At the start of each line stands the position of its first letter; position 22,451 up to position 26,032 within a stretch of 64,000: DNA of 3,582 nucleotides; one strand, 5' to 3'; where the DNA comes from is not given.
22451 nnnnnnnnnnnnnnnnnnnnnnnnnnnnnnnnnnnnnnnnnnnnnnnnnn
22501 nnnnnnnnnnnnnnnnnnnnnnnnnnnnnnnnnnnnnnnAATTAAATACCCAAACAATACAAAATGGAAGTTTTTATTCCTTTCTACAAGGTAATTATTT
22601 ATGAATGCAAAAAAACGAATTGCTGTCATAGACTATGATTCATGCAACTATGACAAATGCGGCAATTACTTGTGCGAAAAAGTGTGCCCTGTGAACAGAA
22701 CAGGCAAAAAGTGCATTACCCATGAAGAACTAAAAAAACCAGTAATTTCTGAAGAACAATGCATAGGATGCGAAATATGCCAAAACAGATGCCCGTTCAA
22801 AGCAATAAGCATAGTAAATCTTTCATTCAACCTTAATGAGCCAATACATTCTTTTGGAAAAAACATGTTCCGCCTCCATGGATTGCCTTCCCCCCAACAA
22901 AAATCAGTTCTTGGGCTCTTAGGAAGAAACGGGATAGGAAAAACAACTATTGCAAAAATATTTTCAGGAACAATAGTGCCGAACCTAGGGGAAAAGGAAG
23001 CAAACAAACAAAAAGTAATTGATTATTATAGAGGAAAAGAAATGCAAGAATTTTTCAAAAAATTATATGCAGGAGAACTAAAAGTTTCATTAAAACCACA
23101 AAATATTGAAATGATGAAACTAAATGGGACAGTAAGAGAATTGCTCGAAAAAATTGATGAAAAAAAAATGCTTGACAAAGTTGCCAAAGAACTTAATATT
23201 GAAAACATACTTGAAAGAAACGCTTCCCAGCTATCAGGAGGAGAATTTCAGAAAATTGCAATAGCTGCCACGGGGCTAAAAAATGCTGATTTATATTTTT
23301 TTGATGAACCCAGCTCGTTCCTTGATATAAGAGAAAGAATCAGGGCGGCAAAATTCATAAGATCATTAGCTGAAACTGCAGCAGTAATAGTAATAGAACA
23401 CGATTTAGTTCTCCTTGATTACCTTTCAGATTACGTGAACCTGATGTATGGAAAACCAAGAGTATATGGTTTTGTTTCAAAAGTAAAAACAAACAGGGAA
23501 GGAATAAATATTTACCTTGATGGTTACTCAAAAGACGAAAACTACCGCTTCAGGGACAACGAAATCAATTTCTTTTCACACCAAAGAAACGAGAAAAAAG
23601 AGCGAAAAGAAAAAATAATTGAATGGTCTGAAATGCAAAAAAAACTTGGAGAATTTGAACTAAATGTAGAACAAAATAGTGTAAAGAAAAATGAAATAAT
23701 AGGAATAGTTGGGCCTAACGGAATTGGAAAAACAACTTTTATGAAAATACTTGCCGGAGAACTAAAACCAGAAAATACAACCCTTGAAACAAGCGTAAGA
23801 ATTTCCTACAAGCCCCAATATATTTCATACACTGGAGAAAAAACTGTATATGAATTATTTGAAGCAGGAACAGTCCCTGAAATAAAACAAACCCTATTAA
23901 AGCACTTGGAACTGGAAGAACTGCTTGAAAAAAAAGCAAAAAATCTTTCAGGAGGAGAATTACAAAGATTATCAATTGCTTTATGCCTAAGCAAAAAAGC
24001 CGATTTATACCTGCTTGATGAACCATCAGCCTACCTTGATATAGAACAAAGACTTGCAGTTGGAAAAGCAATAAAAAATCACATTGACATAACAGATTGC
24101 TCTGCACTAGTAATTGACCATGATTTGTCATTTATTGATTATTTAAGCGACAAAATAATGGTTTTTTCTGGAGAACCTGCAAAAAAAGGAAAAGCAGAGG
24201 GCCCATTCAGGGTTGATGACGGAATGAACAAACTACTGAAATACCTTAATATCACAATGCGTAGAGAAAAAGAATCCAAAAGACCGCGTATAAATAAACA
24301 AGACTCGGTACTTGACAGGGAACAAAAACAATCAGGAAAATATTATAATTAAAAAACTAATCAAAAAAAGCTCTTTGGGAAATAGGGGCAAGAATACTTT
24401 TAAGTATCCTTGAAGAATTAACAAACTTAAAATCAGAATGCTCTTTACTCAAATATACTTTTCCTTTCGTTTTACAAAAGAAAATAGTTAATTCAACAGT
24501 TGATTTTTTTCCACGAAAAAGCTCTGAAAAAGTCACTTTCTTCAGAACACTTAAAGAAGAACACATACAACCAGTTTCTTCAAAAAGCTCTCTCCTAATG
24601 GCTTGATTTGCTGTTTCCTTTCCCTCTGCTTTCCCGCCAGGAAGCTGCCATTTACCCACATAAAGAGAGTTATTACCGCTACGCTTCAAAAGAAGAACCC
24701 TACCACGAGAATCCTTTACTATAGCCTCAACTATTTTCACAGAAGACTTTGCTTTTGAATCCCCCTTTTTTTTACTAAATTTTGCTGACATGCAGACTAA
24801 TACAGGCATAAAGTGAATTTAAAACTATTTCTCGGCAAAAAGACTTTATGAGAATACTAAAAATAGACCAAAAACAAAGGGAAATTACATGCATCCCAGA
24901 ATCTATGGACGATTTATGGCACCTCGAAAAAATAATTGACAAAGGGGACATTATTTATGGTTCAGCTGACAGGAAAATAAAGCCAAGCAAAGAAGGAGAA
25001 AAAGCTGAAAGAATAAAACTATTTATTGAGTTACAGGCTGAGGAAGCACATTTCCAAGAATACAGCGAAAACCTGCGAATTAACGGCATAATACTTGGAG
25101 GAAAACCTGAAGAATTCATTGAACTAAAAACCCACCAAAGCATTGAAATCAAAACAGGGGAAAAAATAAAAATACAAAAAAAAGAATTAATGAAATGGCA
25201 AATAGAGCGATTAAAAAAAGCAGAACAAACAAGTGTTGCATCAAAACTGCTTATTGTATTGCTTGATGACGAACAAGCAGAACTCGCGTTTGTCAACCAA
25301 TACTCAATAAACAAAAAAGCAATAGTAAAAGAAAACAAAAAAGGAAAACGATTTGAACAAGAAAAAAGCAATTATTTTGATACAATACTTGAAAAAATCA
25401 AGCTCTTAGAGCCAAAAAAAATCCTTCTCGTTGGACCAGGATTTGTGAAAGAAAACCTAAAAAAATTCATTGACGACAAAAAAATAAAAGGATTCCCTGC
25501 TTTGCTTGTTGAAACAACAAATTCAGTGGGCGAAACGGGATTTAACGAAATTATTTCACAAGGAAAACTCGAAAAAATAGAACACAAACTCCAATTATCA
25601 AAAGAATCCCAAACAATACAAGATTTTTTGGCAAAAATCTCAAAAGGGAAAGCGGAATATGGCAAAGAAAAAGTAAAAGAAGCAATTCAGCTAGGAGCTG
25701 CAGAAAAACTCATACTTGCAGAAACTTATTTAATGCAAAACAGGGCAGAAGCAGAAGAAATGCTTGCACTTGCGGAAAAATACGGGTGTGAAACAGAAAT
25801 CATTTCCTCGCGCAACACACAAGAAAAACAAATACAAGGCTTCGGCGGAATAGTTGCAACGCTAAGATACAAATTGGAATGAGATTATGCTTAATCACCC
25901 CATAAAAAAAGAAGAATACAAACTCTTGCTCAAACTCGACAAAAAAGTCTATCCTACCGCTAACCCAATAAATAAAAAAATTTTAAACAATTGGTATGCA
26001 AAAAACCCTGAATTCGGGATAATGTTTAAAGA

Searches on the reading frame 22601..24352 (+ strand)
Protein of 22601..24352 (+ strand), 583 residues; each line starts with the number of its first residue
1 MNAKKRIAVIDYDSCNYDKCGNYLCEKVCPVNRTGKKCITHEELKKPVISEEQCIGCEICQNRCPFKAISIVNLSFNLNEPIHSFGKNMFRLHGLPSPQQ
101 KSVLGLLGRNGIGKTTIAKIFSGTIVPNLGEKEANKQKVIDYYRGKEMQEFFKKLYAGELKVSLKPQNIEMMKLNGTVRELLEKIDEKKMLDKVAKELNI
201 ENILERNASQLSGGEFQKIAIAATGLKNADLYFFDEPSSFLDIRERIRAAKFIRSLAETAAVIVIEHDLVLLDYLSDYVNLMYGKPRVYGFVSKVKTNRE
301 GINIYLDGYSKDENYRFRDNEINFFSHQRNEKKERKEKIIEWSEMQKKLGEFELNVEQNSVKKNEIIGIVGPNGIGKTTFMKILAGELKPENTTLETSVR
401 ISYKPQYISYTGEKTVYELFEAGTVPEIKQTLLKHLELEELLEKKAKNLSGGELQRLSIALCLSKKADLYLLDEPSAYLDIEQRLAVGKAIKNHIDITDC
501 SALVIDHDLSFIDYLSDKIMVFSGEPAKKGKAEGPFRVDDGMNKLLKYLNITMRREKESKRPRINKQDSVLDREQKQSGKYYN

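Call 44: search_protein_families(library=pfam, proteins=[window:22601-24352:+], max_evalue=0.00001)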
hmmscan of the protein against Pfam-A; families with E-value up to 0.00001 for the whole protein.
window:22601-24352:+ (583 aa): 8 families
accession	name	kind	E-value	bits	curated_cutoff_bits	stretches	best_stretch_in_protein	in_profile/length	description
PF00005.33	ABC_tran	-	1.5e-41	142.6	25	2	360-476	7-136/137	ABC transporter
PF02463.25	SMC_N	-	8.5e-13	48.7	40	1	98-271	21-201/220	RecF/RecN/SMC N terminal domain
PF13304.12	AAA_21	-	4.3e-09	37.3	27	0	366-393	1-34/304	AAA domain, putative AbiEii toxin, Type IV TA system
PF04068.21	Fer4_RLI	-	1.4e-07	31.6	23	1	6-37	2-35/35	Possible Fer4-like domain in RNase L inhibitor, RLI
PF12837.12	Fer4_6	-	4.4e-07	30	25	0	46-69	1-24/24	4Fe-4S binding domain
PF20720.3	nSTAND3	-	2.1e-06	28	27.2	0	360-392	13-45/155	Novel STAND NTPase 3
PF00931.28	NB-ARC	-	7e-06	25.9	23.5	0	362-473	19-107/248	NB-ARC domain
PF00037.32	Fer4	-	7.3e-06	26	21.1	1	47-70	1-24/24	4Fe-4S binding domain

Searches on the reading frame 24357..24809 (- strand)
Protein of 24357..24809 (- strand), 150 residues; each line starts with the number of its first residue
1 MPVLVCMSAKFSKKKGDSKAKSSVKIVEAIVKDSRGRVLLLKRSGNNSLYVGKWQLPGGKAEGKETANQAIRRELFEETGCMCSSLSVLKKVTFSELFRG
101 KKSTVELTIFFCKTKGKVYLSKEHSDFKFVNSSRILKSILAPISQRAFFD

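Call 44: search_protein_families(library=pfam, proteins=[window:24357-24809:-], max_evalue=0.00001)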
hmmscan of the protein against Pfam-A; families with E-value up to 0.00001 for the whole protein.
window:24357-24809:- (150 aa): 1 family
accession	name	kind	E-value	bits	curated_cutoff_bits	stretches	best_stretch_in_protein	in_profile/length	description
PF00293.34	NUDIX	-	4.1e-17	62.9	21.1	1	27-135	6-118/134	NUDIX domain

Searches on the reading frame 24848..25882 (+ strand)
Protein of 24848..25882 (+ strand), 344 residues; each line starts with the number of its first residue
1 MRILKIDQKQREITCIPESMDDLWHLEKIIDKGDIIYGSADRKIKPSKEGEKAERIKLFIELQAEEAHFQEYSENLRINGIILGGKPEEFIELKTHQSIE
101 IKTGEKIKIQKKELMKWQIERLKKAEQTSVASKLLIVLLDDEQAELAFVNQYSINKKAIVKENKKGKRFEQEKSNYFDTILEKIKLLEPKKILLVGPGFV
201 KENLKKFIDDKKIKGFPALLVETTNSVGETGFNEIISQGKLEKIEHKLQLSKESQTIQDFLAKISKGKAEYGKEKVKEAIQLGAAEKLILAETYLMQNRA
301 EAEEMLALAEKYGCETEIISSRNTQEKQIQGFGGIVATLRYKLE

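Call 44: search_protein_families(library=pfam, proteins=[window:24848-25882:+], max_evalue=0.00001)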
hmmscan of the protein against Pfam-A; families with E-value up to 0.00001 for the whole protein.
window:24848-25882:+ (344 aa): 2 families
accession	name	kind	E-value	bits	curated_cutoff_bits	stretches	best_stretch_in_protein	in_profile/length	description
PF03463.20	eRF1_1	-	2.2e-20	73.3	23.8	1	1-125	1-122/123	eRF1 domain 1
PF03465.20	eRF1_3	-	6.4e-19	68.8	25.8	1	251-343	2-106/106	eRF1 domain 3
